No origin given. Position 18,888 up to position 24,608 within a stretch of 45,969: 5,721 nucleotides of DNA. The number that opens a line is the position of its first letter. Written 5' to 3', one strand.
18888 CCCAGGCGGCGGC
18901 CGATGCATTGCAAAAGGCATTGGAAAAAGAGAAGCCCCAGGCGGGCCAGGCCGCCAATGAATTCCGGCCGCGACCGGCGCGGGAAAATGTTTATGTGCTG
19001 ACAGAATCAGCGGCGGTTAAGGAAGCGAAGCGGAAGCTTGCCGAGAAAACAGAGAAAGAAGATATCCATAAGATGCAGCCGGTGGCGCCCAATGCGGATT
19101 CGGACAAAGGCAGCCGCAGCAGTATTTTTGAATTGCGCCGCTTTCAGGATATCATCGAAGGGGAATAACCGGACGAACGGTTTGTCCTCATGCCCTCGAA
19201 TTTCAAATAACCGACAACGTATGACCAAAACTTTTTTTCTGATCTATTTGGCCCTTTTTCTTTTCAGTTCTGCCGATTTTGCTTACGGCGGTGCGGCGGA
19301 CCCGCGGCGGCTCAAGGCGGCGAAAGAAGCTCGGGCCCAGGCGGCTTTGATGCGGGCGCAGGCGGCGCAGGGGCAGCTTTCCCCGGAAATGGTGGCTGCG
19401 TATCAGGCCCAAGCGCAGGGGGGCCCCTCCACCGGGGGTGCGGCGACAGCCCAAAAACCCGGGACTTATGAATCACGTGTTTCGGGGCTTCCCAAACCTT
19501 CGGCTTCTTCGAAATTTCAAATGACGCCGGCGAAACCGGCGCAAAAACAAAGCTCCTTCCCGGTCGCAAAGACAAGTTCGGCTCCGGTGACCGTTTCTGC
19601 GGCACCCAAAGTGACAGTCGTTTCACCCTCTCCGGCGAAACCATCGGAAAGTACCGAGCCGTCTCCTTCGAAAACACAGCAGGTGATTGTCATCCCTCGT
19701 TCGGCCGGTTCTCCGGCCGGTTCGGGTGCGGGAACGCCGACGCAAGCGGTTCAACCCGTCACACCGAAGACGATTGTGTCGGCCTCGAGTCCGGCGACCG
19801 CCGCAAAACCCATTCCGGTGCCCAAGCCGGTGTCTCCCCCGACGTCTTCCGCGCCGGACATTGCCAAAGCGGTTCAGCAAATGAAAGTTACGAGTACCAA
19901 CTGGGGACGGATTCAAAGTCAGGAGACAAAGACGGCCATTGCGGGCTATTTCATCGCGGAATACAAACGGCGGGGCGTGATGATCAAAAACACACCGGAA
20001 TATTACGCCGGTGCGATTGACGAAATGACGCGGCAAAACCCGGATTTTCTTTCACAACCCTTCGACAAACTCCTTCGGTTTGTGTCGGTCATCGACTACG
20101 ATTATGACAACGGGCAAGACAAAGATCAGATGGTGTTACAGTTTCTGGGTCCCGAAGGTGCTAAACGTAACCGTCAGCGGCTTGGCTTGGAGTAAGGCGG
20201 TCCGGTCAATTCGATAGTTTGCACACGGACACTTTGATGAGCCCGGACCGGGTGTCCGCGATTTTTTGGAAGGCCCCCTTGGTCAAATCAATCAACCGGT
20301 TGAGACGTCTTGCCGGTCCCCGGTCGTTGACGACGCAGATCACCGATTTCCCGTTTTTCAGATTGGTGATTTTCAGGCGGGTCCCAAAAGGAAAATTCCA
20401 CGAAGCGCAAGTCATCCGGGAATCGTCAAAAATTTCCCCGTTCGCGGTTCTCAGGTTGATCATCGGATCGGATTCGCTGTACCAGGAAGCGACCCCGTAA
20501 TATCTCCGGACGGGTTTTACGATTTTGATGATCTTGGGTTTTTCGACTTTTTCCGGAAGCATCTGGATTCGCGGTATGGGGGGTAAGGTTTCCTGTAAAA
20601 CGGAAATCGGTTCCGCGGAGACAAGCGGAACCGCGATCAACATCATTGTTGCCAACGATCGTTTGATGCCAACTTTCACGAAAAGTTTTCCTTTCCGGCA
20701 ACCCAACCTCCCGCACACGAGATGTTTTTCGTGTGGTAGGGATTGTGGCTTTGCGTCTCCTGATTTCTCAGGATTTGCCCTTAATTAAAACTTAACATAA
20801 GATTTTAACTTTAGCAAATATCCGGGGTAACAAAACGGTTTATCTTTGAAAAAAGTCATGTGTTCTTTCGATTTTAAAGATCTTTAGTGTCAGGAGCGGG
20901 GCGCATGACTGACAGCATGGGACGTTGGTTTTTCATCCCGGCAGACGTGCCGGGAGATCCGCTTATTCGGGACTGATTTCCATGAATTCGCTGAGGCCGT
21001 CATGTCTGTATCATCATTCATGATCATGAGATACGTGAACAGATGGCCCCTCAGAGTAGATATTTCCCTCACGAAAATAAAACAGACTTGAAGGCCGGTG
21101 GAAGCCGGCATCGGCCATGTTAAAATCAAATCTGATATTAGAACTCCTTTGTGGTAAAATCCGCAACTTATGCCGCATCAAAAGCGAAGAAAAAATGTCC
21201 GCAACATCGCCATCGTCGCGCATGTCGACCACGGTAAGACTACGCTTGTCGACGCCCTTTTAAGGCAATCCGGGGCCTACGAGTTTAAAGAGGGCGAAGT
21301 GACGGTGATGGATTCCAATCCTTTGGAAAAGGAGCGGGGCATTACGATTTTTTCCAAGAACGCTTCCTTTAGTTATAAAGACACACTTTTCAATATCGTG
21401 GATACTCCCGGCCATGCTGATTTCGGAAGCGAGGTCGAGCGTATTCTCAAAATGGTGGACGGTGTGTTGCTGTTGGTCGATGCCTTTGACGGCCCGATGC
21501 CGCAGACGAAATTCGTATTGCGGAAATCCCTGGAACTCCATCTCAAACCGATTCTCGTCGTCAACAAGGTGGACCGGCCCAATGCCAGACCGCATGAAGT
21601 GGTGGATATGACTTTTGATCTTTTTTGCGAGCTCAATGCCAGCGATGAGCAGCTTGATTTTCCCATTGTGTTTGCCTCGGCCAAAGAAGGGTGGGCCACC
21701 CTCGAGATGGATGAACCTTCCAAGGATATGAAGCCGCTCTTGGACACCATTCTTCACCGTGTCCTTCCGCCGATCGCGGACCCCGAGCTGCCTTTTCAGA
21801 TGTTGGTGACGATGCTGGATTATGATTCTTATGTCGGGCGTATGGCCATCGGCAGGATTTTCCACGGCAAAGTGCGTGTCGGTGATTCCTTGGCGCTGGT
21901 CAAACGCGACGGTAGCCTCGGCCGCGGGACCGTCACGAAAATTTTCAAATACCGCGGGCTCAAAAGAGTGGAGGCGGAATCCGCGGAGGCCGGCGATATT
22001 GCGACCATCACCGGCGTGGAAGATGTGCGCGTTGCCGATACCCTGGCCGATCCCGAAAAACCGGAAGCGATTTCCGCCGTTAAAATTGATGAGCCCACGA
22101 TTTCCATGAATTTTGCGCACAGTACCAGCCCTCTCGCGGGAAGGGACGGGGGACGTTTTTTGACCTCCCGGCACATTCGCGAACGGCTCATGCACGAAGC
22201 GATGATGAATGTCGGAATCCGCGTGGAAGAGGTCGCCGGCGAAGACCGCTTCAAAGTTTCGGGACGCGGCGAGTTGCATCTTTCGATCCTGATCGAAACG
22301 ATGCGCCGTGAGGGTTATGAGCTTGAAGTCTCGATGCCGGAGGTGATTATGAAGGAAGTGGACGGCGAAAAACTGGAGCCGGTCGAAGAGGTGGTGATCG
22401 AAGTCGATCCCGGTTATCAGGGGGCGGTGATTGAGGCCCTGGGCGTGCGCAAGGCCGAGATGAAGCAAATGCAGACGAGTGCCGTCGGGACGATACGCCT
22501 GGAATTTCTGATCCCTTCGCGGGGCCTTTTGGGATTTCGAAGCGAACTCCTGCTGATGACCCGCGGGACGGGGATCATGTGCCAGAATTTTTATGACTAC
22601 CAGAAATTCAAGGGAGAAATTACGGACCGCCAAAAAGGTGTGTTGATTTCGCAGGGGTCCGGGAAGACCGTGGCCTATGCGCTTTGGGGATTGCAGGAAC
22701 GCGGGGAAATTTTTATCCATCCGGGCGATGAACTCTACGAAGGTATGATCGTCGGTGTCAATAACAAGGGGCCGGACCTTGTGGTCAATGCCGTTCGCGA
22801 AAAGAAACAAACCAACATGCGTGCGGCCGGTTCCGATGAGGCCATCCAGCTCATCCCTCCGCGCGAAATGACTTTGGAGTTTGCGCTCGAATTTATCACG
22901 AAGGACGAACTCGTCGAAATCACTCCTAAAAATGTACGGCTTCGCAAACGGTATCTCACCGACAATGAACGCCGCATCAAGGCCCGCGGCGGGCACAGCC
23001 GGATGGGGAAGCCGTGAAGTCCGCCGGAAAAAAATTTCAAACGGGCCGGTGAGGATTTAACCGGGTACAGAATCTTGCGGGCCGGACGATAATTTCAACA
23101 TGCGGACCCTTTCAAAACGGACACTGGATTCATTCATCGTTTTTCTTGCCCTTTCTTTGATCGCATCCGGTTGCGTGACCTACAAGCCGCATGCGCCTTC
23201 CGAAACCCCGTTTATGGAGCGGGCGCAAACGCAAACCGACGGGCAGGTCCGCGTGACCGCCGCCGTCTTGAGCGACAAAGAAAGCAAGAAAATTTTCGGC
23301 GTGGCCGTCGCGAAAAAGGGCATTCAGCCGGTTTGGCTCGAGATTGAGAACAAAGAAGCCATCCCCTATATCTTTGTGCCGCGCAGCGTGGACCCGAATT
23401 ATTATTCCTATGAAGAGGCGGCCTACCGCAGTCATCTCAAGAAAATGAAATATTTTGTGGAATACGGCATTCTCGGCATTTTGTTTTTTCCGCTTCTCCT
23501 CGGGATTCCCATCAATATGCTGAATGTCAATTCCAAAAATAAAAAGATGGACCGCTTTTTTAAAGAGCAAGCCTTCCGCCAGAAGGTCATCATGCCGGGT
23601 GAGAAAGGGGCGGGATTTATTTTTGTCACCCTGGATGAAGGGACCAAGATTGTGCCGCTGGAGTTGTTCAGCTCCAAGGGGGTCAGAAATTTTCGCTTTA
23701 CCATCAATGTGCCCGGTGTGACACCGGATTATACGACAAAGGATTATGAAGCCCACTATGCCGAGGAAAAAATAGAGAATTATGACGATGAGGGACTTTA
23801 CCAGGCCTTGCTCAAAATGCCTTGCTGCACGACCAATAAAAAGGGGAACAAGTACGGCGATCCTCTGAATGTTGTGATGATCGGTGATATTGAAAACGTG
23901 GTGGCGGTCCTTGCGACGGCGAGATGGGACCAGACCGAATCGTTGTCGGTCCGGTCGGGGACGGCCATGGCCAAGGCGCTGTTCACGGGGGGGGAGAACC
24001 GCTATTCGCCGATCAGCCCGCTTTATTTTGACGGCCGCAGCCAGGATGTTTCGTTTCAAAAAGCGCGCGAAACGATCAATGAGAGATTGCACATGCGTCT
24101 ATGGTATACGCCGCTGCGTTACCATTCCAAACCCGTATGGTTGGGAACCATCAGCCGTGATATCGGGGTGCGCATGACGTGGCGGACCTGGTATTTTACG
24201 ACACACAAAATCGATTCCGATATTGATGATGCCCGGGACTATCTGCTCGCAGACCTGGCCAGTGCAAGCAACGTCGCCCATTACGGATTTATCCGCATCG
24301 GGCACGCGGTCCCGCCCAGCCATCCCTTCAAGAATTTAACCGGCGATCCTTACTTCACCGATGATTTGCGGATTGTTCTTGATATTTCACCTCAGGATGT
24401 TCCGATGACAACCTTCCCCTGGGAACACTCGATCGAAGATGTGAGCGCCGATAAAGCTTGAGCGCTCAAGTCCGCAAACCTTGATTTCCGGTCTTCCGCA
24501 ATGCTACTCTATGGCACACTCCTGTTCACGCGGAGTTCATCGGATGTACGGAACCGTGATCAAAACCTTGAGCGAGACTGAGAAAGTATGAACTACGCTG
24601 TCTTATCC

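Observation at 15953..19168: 1071-aa coiled-coil protein built on an exact 74-residue (222-nt) lattice marked by eight equally spaced Trp codons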

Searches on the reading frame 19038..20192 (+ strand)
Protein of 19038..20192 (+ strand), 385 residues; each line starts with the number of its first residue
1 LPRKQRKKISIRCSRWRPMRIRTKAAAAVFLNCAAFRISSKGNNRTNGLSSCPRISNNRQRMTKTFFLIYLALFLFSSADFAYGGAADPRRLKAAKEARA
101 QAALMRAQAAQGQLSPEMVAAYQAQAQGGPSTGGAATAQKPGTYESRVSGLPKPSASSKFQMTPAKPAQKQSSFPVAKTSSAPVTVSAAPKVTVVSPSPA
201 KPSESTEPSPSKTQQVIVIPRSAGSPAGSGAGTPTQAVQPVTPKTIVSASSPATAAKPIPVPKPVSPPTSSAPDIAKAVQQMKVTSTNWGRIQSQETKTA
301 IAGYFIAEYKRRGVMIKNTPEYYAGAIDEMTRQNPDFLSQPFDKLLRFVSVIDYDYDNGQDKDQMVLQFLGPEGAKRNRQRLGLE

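Call 8: search_protein_families(library=pfam, proteins=[window:19038-20192:+], max_evalue=0.001)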
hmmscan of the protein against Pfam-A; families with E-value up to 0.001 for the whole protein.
window:19038-20192:+ (385 aa): 0 families

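Call 55: search_protein_families(library=padloc, proteins=[window:19221-20192:+], max_evalue=0.01)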
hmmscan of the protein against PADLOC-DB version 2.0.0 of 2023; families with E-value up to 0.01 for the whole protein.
window:19221-20192:+ (324 aa): 0 families

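Call 56: search_protein_families(library=phrogs, proteins=[window:19221-20192:+], max_evalue=0.01)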
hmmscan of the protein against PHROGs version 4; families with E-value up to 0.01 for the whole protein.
window:19221-20192:+ (324 aa): 0 families
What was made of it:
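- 19221..20195 (+): Downstream gene, possibly co-transcribed. It encodes a secreted protein with a signal peptide, a P/S/A-rich linker and a C-terminal domain of about 110 aa. This adjacency is not conserved at the homologue's locus. No family match (calls 8, 55, 56).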

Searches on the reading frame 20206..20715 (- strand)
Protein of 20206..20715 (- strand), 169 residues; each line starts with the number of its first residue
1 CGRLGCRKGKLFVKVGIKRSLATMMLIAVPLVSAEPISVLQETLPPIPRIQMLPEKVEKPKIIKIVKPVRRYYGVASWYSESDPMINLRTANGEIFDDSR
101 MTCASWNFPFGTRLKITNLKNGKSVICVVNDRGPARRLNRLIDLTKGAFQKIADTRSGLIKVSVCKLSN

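Call 8: search_protein_families(library=pfam, proteins=[window:20206-20715:-], max_evalue=0.001)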
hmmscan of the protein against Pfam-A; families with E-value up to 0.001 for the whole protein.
window:20206-20715:- (169 aa): 1 family
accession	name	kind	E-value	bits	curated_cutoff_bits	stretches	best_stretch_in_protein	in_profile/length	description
PF03330.24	DPBB_1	-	3.8e-16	59.5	28.8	1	74-163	4-82/83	Lytic transglycolase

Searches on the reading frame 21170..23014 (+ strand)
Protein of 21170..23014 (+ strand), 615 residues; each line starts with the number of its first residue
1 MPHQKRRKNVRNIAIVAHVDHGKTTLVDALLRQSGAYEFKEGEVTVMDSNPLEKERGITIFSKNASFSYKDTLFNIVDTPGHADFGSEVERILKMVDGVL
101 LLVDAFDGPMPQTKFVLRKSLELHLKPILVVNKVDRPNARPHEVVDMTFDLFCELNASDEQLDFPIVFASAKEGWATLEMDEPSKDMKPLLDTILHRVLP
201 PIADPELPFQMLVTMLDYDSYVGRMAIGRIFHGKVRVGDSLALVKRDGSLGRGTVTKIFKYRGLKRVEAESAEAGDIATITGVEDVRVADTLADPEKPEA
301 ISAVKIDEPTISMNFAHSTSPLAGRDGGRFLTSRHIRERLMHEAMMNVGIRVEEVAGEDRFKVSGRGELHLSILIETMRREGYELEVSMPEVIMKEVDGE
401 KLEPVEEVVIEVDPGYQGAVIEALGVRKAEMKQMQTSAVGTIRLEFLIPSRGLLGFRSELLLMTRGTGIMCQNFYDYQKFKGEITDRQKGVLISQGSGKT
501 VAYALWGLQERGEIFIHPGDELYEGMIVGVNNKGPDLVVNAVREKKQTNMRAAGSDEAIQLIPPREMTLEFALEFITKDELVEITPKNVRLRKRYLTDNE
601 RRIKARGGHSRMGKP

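Call 8: search_protein_families(library=pfam, proteins=[window:21170-23014:+], max_evalue=0.001)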
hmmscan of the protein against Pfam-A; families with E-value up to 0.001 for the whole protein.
window:21170-23014:+ (615 aa): 6 families
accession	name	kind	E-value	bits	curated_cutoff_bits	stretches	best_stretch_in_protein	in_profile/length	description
PF00009.33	GTP_EFTU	-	9.4e-56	188.8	26.5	1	8-196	1-184/188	Elongation factor Tu GTP binding domain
PF21018.2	BipA_C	-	7.3e-45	151.7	23.8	1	489-597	1-109/110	TypA/BipA C-terminal domain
PF00679.30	EFG_C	-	2.1e-19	69.8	27.9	1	401-487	2-88/89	Elongation factor G C-terminus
PF03144.31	GTP_EFTU_D2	-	1.4e-12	48.2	30.3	1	223-293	1-73/73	Elongation factor Tu domain 2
PF22042.2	EF-G_D2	-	5.1e-07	30.1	27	1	208-293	1-82/84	Elongation factor G domain 2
PF01926.29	MMR_HSR1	-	3.6e-06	27.5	21.9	1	13-133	2-113/113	50S ribosome-binding GTPase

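Call 32: find_related_loci(query=window:21170-23014:+, collection=genome_contigs, flank=10000)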
Query window:21170-23014:+ (615 aa) in genome_contigs; peptide patterns used: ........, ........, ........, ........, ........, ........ (x = any residue, [..] = any of these).
547 stretches matched a pattern; 504 encode a relative of the query (tblastn E <= 1e-3); the best 80 are kept; 80 distinct loci.
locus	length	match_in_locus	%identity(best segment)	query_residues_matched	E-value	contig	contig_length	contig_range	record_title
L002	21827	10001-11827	89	4-613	0e+0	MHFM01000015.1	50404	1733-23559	MAG: Omnitrophica bacterium RIFCSPLOWO2_01_FULL_45_10b rifcsplowo2_01_scaffold_1673, whole genome shotgun sequence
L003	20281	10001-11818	86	1-606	0e+0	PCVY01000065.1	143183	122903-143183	MAG: Candidatus Omnitrophica bacterium CG11_big_fil_rev_8_21_14_0_20_45_26 CG11_8_21_14_0.20_scaffold_29_c, whole genome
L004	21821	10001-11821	87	1-607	0e+0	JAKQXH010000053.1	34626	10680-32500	MAG: Candidatus Omnitrophota bacterium isolate USST_metabat.84_sub k141_2217706, whole genome shotgun sequence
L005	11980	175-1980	88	1-602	0e+0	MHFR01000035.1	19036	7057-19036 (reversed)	MAG: Omnitrophica bacterium RIFCSPLOWO2_12_FULL_44_17 rifcsplowo2_12_scaffold_3281, whole genome shotgun sequence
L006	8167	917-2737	87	1-607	0e+0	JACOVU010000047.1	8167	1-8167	MAG: Candidatus Omnitrophota bacterium isolate NC_groundwater_108_Ag_S-0.2um_46_37 S_p2_S4_170907_scaffold_708037, whole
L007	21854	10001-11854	85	3-613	0e+0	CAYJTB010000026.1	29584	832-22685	MAG TPA_asm: uncultured bacterium isolate ERP125453_co1_402 genome assembly, contig: NODE_1327_length_29584_cov_9.343865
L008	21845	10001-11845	83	1-614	0e+0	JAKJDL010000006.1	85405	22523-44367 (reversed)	MAG: Candidatus Omnitrophota bacterium isolate UR.bin134 NODE_6_length_85405_cov_4.561293, whole genome shotgun sequence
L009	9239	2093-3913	85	1-607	0e+0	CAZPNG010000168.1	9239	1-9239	MAG TPA_asm: uncultured bacterium isolate binchicken_co203_484 genome assembly, contig: k141_3181820, whole genome shotg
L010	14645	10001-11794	86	5-602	0e+0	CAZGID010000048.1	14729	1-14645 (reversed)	MAG TPA_asm: uncultured bacterium isolate SRP193661_co1_15 genome assembly, contig: NODE_4165_length_14729_cov_5.351438,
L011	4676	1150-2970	86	1-607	0e+0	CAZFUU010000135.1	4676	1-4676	MAG TPA_asm: uncultured bacterium isolate SRP263991_co7_896 genome assembly, contig: NODE_43219_length_4676_cov_4.733824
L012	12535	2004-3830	81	1-609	0e+0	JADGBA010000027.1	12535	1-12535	MAG: Candidatus Omnitrophota bacterium isolate nS315bin20 nS315_bin20_NODE_2984_length_12535_cov_3.613061, whole genome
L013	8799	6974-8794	79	1-607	0e+0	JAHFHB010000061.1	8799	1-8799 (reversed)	MAG: Candidatus Omnitrophota bacterium isolate nzgw329 NODE_13773_length_8800_cov_2.540961, whole genome shotgun sequenc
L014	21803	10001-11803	84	1-600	0e+0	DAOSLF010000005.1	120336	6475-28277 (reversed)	MAG TPA_asm: Candidatus Omnitrophota bacterium isolate AMR_MDS_1630 NODE_159_length_120336_cov_10.265919, whole genome s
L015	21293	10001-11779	83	1-593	0e+0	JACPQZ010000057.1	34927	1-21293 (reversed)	MAG: Candidatus Omnitrophota bacterium isolate NC_groundwater_666_Ag_B-0.1um_57_48 B_1_S1_Biohub_coassembly_k141_4443203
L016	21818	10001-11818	80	1-606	0e+0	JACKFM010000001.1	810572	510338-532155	MAG: Candidatus Omnitrophota bacterium isolate HK-STAS-OMNI-5 HK-STAS-OMNI-5_1, whole genome shotgun sequence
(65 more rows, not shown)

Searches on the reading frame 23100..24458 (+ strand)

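Call 8: search_protein_families(library=pfam, proteins=[window:23100-24458:+], max_evalue=0.001)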
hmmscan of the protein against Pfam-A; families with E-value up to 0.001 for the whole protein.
window:23100-24458:+ (453 aa): 1 family
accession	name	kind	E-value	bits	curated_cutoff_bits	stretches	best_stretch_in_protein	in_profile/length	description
PF14067.11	LssY_C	-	1.2e-43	149.4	25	1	245-422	8-186/188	LssY C-terminus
